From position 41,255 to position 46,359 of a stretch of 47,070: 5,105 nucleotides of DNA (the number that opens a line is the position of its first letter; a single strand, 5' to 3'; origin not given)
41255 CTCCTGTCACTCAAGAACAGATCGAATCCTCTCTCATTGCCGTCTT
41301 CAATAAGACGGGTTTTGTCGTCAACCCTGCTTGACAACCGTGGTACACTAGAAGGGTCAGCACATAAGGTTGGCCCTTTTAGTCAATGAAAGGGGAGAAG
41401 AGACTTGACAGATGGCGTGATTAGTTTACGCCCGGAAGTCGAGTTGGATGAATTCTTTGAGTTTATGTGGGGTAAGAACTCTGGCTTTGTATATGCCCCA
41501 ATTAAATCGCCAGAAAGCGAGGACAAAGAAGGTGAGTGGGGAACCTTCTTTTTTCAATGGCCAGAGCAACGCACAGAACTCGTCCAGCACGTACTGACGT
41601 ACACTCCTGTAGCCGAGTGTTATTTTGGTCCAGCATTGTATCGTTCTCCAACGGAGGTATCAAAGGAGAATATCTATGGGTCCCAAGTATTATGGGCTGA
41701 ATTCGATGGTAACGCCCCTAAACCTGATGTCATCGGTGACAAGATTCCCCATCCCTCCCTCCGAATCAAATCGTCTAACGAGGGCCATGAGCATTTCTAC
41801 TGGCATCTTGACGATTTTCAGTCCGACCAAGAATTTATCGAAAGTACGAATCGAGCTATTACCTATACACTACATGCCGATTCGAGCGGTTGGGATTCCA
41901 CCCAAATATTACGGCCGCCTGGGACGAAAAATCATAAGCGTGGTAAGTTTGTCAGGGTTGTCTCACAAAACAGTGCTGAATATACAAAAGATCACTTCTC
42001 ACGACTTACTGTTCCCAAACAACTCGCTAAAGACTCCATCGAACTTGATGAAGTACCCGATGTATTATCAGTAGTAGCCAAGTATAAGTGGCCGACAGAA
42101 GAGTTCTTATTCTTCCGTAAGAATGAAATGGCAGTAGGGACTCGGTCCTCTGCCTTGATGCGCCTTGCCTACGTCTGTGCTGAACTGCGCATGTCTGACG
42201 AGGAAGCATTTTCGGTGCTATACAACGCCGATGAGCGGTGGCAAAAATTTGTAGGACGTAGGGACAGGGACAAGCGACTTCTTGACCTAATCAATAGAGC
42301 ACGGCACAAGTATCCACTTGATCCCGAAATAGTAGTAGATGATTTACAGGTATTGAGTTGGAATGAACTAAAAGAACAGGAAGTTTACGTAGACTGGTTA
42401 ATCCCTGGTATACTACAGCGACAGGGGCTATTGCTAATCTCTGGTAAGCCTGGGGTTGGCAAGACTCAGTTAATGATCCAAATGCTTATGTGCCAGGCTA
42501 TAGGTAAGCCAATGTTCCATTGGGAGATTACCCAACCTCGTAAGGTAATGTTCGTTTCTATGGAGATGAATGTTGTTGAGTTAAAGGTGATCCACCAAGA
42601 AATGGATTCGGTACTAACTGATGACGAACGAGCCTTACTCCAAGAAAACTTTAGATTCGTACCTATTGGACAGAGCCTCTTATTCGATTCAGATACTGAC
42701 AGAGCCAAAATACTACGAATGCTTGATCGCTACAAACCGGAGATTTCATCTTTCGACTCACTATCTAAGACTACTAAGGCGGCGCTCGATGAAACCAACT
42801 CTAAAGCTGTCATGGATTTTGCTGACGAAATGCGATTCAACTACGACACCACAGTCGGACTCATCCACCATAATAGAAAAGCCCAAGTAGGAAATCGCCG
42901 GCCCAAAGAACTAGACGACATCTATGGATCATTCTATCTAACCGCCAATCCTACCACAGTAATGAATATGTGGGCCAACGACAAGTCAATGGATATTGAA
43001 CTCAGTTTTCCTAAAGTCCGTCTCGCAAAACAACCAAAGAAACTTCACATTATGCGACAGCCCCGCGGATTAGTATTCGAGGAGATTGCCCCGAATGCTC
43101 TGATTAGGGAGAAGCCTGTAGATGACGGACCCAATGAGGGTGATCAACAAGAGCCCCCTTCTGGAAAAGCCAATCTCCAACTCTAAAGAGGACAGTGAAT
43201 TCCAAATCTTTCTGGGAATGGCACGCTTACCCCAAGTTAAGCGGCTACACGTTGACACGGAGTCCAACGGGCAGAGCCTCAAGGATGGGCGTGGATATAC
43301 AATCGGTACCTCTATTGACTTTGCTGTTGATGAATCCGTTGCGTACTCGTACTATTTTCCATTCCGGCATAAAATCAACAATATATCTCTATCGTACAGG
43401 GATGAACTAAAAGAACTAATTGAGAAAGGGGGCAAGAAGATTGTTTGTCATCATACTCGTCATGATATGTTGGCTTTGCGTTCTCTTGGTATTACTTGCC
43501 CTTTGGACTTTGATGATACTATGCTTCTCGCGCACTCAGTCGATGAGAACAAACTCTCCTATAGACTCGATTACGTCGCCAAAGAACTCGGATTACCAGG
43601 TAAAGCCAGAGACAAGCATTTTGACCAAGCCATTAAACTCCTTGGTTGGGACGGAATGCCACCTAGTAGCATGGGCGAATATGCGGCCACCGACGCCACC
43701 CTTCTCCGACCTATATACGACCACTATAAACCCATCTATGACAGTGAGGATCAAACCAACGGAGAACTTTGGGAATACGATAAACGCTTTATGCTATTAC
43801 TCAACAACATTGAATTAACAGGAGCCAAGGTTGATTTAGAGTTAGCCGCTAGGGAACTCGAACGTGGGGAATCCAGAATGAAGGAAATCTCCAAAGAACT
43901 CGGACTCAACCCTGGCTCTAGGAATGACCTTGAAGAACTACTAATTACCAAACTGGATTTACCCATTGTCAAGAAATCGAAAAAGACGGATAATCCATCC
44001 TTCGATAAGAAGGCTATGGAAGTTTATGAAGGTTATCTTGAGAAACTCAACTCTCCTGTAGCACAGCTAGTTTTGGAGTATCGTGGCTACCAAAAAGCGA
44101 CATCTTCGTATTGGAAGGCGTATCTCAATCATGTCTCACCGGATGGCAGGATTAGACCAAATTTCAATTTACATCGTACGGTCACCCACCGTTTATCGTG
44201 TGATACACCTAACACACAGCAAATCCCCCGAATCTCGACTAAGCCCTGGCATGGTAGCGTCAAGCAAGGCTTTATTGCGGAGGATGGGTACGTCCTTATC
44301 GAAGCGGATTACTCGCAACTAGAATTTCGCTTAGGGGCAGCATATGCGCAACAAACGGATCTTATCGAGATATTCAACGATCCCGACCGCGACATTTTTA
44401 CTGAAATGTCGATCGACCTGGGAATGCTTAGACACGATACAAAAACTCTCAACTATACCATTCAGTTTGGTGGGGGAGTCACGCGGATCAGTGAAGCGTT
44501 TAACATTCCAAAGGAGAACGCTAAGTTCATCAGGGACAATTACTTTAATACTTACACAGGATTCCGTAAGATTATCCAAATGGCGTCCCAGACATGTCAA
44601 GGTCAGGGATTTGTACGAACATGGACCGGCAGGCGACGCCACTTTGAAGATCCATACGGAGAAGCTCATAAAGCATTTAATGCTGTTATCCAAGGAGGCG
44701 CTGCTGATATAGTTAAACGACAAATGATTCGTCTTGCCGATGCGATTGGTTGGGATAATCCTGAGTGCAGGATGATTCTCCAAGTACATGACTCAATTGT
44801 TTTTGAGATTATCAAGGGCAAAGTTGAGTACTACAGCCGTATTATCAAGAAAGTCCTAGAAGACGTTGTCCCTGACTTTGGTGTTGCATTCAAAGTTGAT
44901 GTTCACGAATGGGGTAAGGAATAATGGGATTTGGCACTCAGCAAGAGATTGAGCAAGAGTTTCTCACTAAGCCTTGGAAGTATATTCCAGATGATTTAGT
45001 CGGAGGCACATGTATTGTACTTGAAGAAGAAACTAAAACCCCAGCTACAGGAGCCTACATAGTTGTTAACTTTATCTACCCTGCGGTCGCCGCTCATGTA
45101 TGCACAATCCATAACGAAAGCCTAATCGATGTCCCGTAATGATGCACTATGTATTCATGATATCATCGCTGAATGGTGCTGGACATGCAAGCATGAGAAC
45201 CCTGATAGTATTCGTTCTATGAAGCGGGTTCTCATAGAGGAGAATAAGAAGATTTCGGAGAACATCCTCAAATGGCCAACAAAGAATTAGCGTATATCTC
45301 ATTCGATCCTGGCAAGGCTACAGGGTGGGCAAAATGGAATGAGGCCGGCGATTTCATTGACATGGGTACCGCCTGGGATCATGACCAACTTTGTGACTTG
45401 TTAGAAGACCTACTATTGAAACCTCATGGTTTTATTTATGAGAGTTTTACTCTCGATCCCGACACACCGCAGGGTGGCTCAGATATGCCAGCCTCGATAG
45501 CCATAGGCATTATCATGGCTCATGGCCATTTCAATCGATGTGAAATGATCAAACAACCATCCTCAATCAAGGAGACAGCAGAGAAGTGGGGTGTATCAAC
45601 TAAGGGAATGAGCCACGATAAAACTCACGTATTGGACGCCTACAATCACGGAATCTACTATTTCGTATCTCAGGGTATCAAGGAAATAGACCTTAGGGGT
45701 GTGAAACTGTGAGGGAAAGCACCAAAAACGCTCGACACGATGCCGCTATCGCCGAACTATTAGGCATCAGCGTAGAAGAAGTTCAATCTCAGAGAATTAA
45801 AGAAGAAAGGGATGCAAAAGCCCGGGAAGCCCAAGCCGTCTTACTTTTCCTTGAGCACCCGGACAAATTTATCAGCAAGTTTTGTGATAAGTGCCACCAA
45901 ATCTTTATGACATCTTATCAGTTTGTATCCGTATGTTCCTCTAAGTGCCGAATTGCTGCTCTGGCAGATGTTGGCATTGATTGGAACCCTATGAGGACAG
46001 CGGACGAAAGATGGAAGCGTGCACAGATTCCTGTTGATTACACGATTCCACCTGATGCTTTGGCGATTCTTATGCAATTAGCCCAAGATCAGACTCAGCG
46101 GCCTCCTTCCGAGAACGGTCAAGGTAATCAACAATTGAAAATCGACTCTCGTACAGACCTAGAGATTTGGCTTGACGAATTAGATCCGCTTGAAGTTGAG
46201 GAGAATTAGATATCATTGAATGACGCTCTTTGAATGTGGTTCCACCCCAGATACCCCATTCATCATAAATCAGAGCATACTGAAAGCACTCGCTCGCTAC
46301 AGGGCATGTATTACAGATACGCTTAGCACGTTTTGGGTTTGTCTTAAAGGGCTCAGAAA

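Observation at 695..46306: Dispersed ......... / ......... motif, about 50-fold over-represented, inside and between genes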

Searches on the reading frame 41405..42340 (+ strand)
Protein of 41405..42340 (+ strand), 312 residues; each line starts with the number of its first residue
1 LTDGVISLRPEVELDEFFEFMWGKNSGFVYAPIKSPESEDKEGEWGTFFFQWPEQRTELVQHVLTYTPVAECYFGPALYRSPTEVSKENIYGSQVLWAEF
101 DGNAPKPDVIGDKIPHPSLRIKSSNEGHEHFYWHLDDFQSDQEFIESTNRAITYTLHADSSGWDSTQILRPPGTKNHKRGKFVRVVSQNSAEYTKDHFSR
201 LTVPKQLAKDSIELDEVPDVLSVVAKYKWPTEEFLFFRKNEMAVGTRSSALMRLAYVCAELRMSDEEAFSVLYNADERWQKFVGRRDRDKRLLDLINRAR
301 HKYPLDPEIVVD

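Call 76: search_protein_families(library=pfam, proteins=[window:41405-42340:+], max_evalue=0.1)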
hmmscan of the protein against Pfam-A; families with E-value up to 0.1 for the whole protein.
window:41405-42340:+ (312 aa): 0 families

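Call 99: find_homologous_proteins(query=window:41405-42340:+, max_evalue=0.00001)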
Query window:41405-42340:+ (312 aa): 13 proteins with E <= 0.00001 among 545 candidates.
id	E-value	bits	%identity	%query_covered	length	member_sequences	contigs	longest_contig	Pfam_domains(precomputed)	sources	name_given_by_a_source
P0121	1.9e-131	456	62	100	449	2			PF13481.13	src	-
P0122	2.2e-128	446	65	94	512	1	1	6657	PF13481.13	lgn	-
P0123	3.9e-83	297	48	95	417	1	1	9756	PF13481.13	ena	-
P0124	3.0e-77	278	44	95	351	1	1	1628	-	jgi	jgi:hypothetical protein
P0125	1.1e-68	250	43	93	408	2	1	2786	-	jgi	jgi:hypothetical protein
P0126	3.7e-68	248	42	90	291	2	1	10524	-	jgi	-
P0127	4.8e-42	162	46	56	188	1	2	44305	-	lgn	-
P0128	1.0e-40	158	46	54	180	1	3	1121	-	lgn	-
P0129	2.1e-40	157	45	55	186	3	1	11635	-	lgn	-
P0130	1.6e-39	154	36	93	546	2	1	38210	PF03796.22,PF13481.13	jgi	jgi:archaellum biogenesis ATPase FlaH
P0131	1.3e-38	151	42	56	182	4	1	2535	-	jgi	-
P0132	2.7e-37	147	43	56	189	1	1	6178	-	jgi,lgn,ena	-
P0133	9.0e-37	145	35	94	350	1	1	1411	-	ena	-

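Call 108: find_related_loci(query=A1, collection=viral_contigs, flank=10000)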
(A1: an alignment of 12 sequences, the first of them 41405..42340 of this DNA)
Query A1 (312 aa) in viral_contigs; peptide patterns used: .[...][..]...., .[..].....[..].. (x = any residue, [..] = any of these).
252 stretches matched a pattern; 171 encode a relative of the query (tblastn E <= 1e-3); the best 80 are kept; 80 distinct loci.
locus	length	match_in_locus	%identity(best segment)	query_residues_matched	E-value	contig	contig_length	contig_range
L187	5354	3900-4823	65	1-312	6e-146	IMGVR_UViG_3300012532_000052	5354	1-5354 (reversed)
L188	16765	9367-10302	60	1-312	5e-136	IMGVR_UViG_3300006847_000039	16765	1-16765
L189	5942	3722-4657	60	1-312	2e-136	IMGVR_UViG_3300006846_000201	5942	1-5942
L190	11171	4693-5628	60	1-312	5e-136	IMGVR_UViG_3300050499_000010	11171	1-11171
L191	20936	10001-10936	60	1-312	5e-136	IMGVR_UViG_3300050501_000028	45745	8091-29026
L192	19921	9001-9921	57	1-312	3e-128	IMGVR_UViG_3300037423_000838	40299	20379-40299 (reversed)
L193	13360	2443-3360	54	1-312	2e-107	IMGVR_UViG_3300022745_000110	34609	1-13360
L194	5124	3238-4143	50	3-312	2e-100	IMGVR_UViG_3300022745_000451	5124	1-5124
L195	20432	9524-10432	47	10-305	8e-89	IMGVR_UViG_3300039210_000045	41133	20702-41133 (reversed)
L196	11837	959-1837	48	5-306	2e-86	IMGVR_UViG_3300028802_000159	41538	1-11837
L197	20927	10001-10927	45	10-311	4e-85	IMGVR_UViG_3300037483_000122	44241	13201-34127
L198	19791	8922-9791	44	11-305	1e-81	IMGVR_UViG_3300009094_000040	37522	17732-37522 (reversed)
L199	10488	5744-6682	43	4-305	4e-79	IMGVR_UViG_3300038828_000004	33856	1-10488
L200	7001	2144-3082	43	4-305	6e-79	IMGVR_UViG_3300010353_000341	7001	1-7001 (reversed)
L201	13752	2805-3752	42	1-305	2e-78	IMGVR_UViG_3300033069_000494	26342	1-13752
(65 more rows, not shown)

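Call 110: predict_structure(alignment_id=A1)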
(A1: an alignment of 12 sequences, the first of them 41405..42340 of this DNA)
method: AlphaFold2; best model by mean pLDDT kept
length: 312 residues; sequences in the alignment: 12
mean_pLDDT: 88.4   pTM: 0.81
mean pLDDT of the five models: 88.4, 87.9, 87.5, 87.5, 87.3
residues with pLDDT >= 90: 195; 70-90: 92; 50-70: 14; < 50: 11
segments of 3 or more residues with pLDDT < 50: 1-5, 309-312
pLDDT, mean of each block of 10 residues (from residue 1): 53 93 97 78 76 98 94 96 90 96 81 88 91 97 94 87 86 89 92 93 86 90 94 95 84 95 95 95 86 92 70 36
secondary structure, 60 per line:
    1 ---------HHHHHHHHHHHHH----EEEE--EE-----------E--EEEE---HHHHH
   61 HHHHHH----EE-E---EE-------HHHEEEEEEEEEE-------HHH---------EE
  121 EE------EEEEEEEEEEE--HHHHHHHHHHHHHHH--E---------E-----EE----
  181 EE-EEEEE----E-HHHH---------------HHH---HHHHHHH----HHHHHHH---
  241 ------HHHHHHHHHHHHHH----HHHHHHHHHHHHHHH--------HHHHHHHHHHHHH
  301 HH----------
elements in order: H10-22 E27-30 E49-52 H56-66 E90-99 E119-122 E129-139 H142-156 E184-188 H195-198 H220-226 H231-237 H247-260 H265-279 H288-302

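Call 113: fold_search(model_id=the predicted structure, library=pdb)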
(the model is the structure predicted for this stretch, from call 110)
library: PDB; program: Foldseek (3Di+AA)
matches with E <= 10: 326; with E <= 0.001: 3
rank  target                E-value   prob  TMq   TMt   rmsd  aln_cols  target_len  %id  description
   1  3h20                  1.4e-09  1.00  0.44  0.48  19.9       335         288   13  Crystal structure of primase RepB' (released 2009-04-28)
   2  6zp9_A                2.2e-08  1.00  0.47  0.75   3.9       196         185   13  Cyanophage S-2L Primase-Polymerase (PrimPol), AEP domain (PP-N190) (released 2021-03-03)
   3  3h25_A                1.3e-07  1.00  0.44  0.70   3.0       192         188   12  Crystal structure of the catalytic domain of primase Repb' in complex with initiator DNA (released 2009-04-28)
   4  7p9j_B                6.9e-03  0.99  0.36  0.49   6.9       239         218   10  Prim-Pol Domain of CRISPR-associated Prim-Pol (CAPP) from Marinitoga sp. 1137 - Primer Initiation Complex (released 2022-05-04)
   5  7nqe                  1.8e-02  0.92  0.33  0.44   9.0       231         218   11  Prim-Pol Domain of CRISPR-associated Prim-Pol (CAPP) from Marinitoga sp. 1137 with dGTP (released 2022-05-04)
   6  7nqf_B                2.1e-02  0.89  0.32  0.43   9.5       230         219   10  Prim-Pol Domain of CRISPR-associated Prim-Pol (CAPP) from Marinitoga sp. 1137 with dsDNA (released 2022-05-04)
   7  2iry_A                2.6e-02  0.94  0.35  0.37   9.8       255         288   10  Crystal Structure of the Polymerase Domain from Mycobacterium tuberculosis Ligase D with dGTP and Manganese. (released 2007-01-02)
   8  2r9l_A                3.1e-02  0.91  0.34  0.37  10.7       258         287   11  Polymerase Domain from Mycobacterium tuberculosis Ligase D in complex with DNA (released 2008-01-08)
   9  2r9l_B                4.0e-02  0.90  0.34  0.37  10.2       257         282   11  Polymerase Domain from Mycobacterium tuberculosis Ligase D in complex with DNA (released 2008-01-08)
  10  2y5b_E                2.8e-01  0.03  0.09  0.09  19.4       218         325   11  Structure of USP21 in complex with linear diubiquitin-aldehyde (released 2012-01-25)
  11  3on5_B                3.4e-01  0.03  0.11  0.10  14.2       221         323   10  Crystal structure of a xanthine dehydrogenase (BH1974) from Bacillus halodurans at 2.80 A resolution (released 2010-09-15)
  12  6xz0                  4.5e-01  0.04  0.15  0.17  17.1       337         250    9  Crystal structure of spectinomycin adenyltransferase AAD(9) from Enterococcus faecialis with spectinomycin (released 2020-04-15)
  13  6crn_B                5.1e-01  0.03  0.11  0.10  19.4       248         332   12  Structure of the USP15 deubiquitinase domain in complex with a high-affinity first-generation Ubv (released 2019-01-23)
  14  6uew_F                7.2e-01  0.35  0.17  0.43   6.2        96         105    8  Rubisco / CsoS2 N-peptide complex responsible for alpha-carboxysome cargo loading (released 2019-10-30)
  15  2mra_MODEL_1_A        7.2e-01  0.09  0.13  0.28  12.1       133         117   10  Solution NMR Structure of De novo designed protein, Northeast Structural Genomics Consortium (NESG) Target OR4 (released 2014-09-17)
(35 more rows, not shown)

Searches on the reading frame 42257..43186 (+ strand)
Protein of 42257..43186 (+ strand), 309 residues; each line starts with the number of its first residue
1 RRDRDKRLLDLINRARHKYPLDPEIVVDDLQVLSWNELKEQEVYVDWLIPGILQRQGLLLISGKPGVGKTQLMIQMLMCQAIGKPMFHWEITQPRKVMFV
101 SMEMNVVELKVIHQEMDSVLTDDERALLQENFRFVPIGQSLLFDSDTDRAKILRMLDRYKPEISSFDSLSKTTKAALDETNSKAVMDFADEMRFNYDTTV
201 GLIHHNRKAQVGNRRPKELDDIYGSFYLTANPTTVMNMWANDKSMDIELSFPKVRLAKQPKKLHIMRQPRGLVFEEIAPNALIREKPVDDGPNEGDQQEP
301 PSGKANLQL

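Call 76: search_protein_families(library=pfam, proteins=[window:42257-43186:+], max_evalue=0.1)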
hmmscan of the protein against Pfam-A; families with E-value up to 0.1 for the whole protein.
window:42257-43186:+ (309 aa): 8 families
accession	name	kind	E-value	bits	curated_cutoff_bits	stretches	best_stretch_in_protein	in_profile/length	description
PF13481.12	AAA_25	-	8.3e-20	71.7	27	1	33-210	10-194/195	AAA domain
PF20720.3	nSTAND3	-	3.9e-05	23.8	27.2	1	52-84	13-44/155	Novel STAND NTPase 3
PF03796.21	DnaB_C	-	7.3e-05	22.7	27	1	53-109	16-63/255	DnaB-like helicase C terminal domain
PF06745.19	ATPase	-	0.0053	16.6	26.6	1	46-205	9-163/231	KaiC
PF01637.24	ATPase_2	-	0.011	15.9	33.2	0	7-49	100-136/225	ATPase domain predominantly from Archaea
PF13401.12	AAA_22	-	0.014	16.2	27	0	55-77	4-26/130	AAA domain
PF24883.2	NPHP3_N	-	0.031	14.9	24.8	1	39-75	7-41/164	Nephrocystin 3, N-terminal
PF13191.12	AAA_16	-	0.069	14.1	32.6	0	55-73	23-41/167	AAA ATPase domain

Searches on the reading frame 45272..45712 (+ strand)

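Call 34: search_protein_families(library=phrogs, proteins=[window:45272-45712:+], max_evalue=0.001)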
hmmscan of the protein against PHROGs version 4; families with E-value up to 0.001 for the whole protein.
window:45272-45712:+ (146 aa): 1 family
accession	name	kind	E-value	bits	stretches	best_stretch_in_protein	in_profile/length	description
phrog_1981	-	unknown function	7.6e-06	26.7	1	5-133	26-183/217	-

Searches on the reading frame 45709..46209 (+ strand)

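Call 34: search_protein_families(library=phrogs, proteins=[window:45709-46209:+], max_evalue=0.001)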
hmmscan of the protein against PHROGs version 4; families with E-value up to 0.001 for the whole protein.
window:45709-46209:+ (166 aa): 1 family
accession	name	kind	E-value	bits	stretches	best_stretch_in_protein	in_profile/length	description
phrog_32248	-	unknown function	1.8e-10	41.7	1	5-118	3-123/225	-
